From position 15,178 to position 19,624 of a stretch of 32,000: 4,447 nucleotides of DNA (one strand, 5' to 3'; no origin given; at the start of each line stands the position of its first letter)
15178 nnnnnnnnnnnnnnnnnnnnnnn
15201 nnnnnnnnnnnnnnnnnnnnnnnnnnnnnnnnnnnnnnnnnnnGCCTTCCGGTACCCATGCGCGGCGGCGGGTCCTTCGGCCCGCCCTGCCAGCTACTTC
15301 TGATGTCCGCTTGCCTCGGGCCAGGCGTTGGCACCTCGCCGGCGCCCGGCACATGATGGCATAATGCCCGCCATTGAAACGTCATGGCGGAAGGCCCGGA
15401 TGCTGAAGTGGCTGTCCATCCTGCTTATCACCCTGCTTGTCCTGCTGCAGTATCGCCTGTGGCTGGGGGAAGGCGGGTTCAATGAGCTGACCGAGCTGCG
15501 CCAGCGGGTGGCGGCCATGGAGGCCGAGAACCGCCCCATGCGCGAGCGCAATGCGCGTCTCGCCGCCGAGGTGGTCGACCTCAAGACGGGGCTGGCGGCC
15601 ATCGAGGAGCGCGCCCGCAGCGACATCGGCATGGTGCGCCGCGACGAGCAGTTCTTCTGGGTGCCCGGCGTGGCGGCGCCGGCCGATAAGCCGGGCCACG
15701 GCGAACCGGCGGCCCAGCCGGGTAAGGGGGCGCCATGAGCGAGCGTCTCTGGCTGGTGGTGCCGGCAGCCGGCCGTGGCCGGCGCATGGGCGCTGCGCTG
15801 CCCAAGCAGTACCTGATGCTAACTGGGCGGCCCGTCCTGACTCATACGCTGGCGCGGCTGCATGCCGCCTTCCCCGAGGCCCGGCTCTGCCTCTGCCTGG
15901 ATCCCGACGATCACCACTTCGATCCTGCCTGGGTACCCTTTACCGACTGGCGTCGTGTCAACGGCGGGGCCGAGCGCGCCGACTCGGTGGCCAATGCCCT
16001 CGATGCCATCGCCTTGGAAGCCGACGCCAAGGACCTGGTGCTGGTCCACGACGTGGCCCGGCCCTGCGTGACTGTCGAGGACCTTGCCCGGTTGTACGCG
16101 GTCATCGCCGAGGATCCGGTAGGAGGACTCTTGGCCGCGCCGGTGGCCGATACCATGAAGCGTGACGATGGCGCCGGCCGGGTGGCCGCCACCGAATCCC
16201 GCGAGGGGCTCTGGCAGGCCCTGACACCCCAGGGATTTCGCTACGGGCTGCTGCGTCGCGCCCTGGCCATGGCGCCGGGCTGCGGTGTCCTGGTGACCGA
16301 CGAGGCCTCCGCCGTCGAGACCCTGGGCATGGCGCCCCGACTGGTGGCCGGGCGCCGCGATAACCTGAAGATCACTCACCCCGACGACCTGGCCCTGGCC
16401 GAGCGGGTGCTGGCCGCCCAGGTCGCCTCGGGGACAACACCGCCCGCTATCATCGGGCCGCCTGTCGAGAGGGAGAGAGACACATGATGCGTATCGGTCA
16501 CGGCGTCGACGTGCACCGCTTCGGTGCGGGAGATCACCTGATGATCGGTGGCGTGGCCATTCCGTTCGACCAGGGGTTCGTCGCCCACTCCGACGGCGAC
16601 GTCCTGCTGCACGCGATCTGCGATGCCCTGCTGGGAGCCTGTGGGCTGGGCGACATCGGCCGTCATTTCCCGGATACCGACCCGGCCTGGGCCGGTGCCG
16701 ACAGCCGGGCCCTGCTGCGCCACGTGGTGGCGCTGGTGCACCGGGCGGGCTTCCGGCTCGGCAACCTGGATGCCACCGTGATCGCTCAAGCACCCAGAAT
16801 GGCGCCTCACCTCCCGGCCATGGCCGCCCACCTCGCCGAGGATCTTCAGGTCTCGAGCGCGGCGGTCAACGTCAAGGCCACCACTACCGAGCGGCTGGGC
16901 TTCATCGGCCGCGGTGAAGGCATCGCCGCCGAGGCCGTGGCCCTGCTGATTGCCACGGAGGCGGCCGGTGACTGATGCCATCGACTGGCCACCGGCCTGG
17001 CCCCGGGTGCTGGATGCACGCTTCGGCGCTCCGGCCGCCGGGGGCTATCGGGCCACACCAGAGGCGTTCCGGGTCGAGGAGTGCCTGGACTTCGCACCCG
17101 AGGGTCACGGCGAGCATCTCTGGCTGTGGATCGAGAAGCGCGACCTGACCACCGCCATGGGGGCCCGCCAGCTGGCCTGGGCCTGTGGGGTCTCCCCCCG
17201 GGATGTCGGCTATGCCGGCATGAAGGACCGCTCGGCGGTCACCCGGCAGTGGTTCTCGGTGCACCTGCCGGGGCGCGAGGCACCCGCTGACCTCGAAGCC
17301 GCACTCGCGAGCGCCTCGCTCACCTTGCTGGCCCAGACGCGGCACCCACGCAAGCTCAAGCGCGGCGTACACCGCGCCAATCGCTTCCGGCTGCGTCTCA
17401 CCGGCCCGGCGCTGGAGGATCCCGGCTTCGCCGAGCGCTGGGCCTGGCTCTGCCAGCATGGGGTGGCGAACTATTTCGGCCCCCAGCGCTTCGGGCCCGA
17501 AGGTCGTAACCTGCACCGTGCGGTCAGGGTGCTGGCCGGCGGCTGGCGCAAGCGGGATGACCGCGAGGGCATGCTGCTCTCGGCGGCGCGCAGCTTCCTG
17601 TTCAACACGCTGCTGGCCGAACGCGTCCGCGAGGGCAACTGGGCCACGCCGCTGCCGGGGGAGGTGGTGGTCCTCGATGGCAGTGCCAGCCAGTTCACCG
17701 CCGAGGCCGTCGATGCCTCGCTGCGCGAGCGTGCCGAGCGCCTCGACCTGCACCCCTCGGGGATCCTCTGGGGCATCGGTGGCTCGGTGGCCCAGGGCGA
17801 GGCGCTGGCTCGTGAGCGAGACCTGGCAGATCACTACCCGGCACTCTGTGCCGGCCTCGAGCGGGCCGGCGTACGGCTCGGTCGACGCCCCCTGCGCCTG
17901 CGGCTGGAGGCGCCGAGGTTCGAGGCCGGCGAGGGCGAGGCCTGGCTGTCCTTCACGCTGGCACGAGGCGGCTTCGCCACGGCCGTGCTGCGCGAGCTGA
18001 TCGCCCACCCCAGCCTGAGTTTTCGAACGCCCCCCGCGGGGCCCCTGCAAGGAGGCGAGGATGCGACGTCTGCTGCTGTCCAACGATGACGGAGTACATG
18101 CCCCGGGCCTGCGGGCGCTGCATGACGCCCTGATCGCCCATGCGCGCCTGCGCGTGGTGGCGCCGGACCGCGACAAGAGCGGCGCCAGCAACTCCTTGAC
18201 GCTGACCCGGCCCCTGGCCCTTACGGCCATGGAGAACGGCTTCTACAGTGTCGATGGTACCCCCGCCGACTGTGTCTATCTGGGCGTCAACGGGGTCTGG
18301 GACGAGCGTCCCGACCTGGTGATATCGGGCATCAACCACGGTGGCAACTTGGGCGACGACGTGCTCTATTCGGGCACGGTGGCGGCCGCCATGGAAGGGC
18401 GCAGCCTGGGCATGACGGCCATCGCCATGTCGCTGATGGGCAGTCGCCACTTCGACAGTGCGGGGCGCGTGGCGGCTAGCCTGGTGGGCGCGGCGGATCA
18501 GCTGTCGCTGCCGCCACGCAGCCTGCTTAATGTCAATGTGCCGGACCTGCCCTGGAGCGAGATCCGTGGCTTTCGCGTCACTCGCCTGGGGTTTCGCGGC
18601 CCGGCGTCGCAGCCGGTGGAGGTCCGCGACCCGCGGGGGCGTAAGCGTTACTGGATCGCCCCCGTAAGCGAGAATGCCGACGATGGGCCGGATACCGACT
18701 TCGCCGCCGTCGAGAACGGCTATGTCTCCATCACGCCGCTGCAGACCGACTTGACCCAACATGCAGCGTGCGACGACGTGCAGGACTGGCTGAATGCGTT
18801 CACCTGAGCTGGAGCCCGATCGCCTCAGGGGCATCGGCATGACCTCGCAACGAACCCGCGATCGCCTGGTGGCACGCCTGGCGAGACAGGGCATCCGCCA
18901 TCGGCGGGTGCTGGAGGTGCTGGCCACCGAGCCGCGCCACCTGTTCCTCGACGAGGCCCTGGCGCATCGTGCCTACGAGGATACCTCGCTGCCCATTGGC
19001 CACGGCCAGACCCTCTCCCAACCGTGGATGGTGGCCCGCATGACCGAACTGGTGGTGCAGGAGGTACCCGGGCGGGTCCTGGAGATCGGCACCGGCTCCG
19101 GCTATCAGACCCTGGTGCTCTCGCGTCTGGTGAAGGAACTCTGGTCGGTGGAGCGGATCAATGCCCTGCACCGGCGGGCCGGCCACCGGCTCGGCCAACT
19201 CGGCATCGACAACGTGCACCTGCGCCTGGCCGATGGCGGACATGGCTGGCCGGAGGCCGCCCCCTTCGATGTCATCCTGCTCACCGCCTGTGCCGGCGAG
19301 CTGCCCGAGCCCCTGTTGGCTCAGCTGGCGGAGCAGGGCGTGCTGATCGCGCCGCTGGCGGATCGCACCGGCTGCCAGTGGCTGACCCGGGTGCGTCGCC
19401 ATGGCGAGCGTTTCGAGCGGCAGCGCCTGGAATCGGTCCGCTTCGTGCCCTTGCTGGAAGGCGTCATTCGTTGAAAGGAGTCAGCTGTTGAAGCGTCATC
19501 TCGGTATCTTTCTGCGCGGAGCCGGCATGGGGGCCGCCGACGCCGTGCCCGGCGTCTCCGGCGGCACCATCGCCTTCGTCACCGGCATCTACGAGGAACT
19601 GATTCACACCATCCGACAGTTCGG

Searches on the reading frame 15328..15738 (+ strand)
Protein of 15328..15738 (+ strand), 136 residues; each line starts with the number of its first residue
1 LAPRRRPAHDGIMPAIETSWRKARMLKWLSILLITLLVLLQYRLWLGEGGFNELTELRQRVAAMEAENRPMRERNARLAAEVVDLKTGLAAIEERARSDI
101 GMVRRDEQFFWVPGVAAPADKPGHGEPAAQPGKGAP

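Call 8: search_protein_families(library=pfam, proteins=[window:15328-15738:+], max_evalue=0.01)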
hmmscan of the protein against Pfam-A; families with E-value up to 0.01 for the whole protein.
window:15328-15738:+ (136 aa): 2 families
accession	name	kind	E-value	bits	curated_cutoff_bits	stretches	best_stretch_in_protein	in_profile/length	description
PF04977.20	DivIC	-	1.7e-20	73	28.9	1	36-113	1-78/80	Septum formation initiator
PF00170.26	bZIP_1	-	0.0014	19.1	27.6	1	53-87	27-61/64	bZIP transcription factor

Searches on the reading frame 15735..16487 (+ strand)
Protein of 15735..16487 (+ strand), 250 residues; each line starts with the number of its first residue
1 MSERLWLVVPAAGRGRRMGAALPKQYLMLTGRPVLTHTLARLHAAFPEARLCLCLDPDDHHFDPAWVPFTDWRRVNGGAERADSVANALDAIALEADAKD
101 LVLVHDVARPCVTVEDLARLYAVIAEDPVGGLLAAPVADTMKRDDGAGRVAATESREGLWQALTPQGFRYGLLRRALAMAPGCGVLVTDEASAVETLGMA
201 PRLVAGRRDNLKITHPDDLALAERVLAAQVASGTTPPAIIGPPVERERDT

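Call 8: search_protein_families(library=pfam, proteins=[window:15735-16487:+], max_evalue=0.01)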
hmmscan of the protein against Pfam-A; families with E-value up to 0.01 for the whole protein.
window:15735-16487:+ (250 aa): 2 families
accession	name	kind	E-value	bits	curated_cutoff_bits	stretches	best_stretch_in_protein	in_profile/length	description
PF01128.25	IspD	-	2.6e-64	217.5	27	1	7-226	3-219/221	2-C-methyl-D-erythritol 4-phosphate cytidylyltransferase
PF12804.13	NTP_transf_3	-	3.3e-10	40.8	27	1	8-129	2-116/160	MobA-like NTP transferase domain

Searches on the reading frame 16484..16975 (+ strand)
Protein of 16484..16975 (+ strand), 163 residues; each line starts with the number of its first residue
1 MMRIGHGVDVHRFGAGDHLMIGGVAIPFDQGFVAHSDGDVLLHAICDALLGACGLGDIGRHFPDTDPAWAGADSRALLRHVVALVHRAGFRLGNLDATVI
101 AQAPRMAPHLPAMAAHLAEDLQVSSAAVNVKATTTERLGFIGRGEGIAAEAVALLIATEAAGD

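Call 8: search_protein_families(library=pfam, proteins=[window:16484-16975:+], max_evalue=0.01)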
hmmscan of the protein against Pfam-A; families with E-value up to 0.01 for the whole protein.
window:16484-16975:+ (163 aa): 1 family
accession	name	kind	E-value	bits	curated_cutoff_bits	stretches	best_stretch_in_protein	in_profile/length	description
PF02542.21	YgbB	-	1.2e-68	230.8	26.7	1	2-155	1-154/155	YgbB family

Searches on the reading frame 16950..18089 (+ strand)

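Call 8: search_protein_families(library=pfam, proteins=[window:16950-18089:+], max_evalue=0.01)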
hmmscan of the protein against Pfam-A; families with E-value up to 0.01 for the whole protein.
window:16950-18089:+ (379 aa): 1 family
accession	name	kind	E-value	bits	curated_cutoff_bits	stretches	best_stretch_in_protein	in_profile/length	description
PF01142.23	TruD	-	1e-53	183.2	27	2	30-190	15-179/412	tRNA pseudouridine synthase D (TruD)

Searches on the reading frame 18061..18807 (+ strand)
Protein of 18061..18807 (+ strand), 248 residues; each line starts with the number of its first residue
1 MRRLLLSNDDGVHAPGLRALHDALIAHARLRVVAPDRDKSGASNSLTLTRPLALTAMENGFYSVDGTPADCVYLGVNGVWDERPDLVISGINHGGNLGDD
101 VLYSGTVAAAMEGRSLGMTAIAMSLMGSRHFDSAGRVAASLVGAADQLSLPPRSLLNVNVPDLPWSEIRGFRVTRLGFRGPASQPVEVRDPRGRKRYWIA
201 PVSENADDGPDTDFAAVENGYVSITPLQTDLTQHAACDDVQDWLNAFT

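Call 6: search_protein_families(library=pfam, proteins=[window:18061-18807:+], max_evalue=0.01)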
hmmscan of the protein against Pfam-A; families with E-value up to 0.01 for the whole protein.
window:18061-18807:+ (248 aa): 1 family
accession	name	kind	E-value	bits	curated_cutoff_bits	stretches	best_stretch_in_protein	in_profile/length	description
PF01975.23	SurE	-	4.1e-59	200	22.1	1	5-179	2-185/189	Survival protein SurE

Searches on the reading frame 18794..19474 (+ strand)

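Call 6: search_protein_families(library=pfam, proteins=[window:18794-19474:+], max_evalue=0.01)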
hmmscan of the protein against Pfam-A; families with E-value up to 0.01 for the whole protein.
window:18794-19474:+ (226 aa): 5 families
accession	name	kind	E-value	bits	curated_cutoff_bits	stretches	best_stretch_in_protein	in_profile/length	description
PF01135.25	PCMT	-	2e-55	188.3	20.3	1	22-222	3-207/210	Protein-L-isoaspartate(D-aspartate) O-methyltransferase (PCMT)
PF13489.12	Methyltransf_23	-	8.5e-08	32.5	27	1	89-174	20-98/164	Methyltransferase domain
PF13649.12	Methyltransf_25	-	2.9e-05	25.1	27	1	95-177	1-84/97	Methyltransferase domain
PF13847.12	Methyltransf_31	-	0.00014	22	27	1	94-165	6-82/145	Methyltransferase domain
PF08241.18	Methyltransf_11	-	0.0058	17.7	21.2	0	96-173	1-76/95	Methyltransferase domain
